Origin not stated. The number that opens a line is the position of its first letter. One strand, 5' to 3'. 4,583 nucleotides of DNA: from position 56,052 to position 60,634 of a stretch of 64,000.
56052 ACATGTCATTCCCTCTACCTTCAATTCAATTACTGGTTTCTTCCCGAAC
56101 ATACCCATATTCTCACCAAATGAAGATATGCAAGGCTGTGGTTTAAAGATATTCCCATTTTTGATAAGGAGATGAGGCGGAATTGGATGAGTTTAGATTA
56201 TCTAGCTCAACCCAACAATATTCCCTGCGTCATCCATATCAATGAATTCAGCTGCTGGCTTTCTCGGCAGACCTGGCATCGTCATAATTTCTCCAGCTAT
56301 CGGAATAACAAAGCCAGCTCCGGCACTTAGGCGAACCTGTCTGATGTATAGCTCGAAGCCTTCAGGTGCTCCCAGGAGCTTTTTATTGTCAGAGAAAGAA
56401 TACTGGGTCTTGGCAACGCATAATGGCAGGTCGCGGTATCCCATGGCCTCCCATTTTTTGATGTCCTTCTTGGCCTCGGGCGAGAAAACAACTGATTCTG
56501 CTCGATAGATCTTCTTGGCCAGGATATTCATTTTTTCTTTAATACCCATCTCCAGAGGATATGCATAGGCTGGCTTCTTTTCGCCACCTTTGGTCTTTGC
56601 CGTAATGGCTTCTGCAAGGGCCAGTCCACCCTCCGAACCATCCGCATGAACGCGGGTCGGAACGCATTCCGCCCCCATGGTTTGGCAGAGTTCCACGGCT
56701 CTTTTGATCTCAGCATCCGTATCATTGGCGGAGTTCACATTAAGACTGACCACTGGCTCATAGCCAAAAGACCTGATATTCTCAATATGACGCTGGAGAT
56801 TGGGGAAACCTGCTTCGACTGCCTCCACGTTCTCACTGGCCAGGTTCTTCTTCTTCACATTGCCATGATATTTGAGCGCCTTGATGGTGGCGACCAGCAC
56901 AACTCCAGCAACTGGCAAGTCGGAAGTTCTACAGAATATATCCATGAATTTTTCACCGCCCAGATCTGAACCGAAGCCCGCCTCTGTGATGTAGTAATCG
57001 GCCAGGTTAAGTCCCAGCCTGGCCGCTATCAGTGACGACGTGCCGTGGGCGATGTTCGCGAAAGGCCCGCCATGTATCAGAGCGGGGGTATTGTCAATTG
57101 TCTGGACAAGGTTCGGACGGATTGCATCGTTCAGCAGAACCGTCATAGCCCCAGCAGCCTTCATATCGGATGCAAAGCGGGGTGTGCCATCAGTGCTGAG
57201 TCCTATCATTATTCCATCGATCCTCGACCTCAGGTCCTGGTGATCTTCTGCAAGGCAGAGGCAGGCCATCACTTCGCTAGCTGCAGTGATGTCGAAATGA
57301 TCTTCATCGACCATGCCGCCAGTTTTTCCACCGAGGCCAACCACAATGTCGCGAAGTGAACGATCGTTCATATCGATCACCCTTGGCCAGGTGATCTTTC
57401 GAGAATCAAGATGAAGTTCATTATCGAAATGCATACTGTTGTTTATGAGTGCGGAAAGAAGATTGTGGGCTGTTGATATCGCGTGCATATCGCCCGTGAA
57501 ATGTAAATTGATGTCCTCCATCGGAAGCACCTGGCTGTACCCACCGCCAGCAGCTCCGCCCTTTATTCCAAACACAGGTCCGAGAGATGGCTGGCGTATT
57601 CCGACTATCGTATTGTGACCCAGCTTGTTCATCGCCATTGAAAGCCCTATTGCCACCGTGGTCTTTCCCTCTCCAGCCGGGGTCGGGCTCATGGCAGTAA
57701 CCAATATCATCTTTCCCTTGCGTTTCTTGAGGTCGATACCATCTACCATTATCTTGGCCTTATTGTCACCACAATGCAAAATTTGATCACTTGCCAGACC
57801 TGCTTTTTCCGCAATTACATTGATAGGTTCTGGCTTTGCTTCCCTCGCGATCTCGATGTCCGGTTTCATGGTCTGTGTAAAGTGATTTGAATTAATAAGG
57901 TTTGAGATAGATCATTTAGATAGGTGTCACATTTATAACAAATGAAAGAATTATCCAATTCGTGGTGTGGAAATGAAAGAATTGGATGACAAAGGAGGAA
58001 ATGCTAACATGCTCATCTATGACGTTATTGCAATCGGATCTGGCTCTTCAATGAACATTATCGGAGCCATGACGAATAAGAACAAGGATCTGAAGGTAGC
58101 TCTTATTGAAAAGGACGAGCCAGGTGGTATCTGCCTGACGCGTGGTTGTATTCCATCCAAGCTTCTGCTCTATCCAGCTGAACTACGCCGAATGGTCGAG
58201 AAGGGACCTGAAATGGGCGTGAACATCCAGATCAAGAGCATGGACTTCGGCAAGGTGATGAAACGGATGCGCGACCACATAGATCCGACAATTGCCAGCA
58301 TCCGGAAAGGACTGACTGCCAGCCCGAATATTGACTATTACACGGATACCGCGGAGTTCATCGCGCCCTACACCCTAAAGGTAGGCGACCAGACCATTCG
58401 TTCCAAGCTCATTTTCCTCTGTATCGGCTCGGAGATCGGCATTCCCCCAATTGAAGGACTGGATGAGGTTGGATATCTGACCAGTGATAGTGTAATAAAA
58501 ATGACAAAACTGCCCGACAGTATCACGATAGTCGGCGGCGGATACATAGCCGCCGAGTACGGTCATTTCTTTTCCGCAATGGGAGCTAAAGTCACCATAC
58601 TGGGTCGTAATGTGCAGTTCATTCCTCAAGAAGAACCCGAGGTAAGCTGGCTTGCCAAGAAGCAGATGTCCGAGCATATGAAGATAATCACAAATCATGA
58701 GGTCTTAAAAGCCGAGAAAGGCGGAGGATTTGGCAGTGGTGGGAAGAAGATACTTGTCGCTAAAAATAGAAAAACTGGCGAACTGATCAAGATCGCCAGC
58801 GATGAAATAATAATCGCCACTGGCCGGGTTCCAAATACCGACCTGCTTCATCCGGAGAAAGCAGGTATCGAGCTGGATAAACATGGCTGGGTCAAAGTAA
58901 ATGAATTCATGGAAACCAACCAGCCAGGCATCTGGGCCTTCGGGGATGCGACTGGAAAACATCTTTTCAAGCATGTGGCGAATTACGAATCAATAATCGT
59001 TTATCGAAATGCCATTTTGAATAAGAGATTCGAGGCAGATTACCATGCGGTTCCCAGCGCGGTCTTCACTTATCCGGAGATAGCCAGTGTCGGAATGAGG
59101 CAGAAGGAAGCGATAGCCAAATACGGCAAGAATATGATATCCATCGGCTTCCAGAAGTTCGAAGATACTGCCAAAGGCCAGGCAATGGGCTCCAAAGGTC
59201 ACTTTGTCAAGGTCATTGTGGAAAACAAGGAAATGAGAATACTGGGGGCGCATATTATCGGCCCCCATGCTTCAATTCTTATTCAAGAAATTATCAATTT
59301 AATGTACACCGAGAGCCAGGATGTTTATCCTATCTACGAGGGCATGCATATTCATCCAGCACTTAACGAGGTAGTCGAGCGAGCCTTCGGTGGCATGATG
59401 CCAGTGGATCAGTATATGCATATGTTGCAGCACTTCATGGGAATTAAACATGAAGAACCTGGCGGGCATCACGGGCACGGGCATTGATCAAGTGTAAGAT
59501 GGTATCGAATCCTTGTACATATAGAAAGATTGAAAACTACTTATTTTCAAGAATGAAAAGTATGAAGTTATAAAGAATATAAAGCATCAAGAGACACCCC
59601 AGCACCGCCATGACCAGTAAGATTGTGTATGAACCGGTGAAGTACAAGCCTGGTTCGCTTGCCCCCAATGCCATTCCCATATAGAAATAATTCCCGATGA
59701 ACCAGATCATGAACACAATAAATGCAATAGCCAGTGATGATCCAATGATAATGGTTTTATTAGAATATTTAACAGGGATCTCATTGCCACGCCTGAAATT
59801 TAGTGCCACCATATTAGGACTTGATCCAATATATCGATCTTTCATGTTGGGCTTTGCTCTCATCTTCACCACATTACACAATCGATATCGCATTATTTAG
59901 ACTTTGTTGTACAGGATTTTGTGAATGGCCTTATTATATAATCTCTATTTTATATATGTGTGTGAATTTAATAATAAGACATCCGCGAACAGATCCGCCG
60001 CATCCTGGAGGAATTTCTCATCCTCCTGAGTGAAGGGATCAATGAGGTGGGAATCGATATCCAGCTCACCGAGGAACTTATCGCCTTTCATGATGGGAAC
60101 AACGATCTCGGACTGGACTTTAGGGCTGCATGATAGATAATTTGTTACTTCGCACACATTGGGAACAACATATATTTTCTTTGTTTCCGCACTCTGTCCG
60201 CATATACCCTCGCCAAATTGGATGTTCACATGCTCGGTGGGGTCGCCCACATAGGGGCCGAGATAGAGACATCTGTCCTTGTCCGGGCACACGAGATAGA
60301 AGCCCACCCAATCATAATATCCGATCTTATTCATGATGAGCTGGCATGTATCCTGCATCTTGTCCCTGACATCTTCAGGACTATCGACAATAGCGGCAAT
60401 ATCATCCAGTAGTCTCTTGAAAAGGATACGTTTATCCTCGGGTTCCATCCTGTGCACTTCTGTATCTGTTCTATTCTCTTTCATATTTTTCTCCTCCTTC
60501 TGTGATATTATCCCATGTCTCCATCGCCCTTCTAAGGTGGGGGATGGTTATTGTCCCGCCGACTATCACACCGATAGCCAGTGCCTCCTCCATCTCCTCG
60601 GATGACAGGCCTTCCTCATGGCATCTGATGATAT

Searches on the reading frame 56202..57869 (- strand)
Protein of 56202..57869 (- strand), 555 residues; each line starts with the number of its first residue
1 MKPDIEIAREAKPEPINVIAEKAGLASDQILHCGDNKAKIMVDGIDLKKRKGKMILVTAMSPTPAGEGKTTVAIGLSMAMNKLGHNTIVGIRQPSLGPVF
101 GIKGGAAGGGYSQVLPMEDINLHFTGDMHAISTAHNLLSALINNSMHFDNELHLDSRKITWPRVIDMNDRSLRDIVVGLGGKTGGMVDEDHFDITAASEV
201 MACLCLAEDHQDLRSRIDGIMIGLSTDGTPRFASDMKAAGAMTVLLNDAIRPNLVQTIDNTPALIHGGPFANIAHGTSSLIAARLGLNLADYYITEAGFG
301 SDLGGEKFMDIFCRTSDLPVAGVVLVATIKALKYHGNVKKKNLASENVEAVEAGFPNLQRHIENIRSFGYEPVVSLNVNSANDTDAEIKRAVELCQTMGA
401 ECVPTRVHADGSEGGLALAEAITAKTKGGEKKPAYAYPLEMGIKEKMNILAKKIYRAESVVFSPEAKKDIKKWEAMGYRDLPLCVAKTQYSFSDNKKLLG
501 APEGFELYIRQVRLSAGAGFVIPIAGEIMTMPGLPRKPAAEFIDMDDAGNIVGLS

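Call 25: search_protein_families(library=pfam, proteins=[window:56202-57869:-], max_evalue=0.00001)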
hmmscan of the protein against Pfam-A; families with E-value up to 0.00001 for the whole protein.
window:56202-57869:- (555 aa): 1 family
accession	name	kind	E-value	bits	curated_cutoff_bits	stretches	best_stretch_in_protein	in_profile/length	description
PF01268.25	FTHFS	-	2.9e-239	795.4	27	1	3-555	2-556/556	Formate--tetrahydrofolate ligase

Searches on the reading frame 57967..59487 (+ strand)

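Call 25: search_protein_families(library=pfam, proteins=[window:57967-59487:+], max_evalue=0.00001)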
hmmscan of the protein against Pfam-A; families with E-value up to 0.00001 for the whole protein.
window:57967-59487:+ (506 aa): 4 families
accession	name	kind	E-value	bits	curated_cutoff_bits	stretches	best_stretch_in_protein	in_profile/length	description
PF07992.20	Pyr_redox_2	-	3.7e-43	148.5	26.1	1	18-333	1-280/291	Pyridine nucleotide-disulphide oxidoreductase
PF02852.28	Pyr_redox_dim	-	1.8e-23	83.2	25.3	1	362-473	1-109/110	Pyridine nucleotide-disulphide oxidoreductase, dimerisation domain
PF00070.33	Pyr_redox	-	6.1e-14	52.7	22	1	186-253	2-70/82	Pyridine nucleotide-disulphide oxidoreductase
PF13738.12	Pyr_redox_3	-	1.7e-06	27.9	30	1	184-326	165-305/305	Pyridine nucleotide-disulphide oxidoreductase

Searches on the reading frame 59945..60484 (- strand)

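Call 25: search_protein_families(library=pfam, proteins=[window:59945-60484:-], max_evalue=0.00001)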
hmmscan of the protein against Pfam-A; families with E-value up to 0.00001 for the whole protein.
window:59945-60484:- (179 aa): 2 families
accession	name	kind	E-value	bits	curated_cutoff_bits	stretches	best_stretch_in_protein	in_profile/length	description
PF01590.32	GAF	-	1.9e-11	45.1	22.4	1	56-167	18-130/133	GAF domain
PF13185.12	GAF_2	-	5.1e-09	36.9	28.6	1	38-170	3-135/136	GAF domain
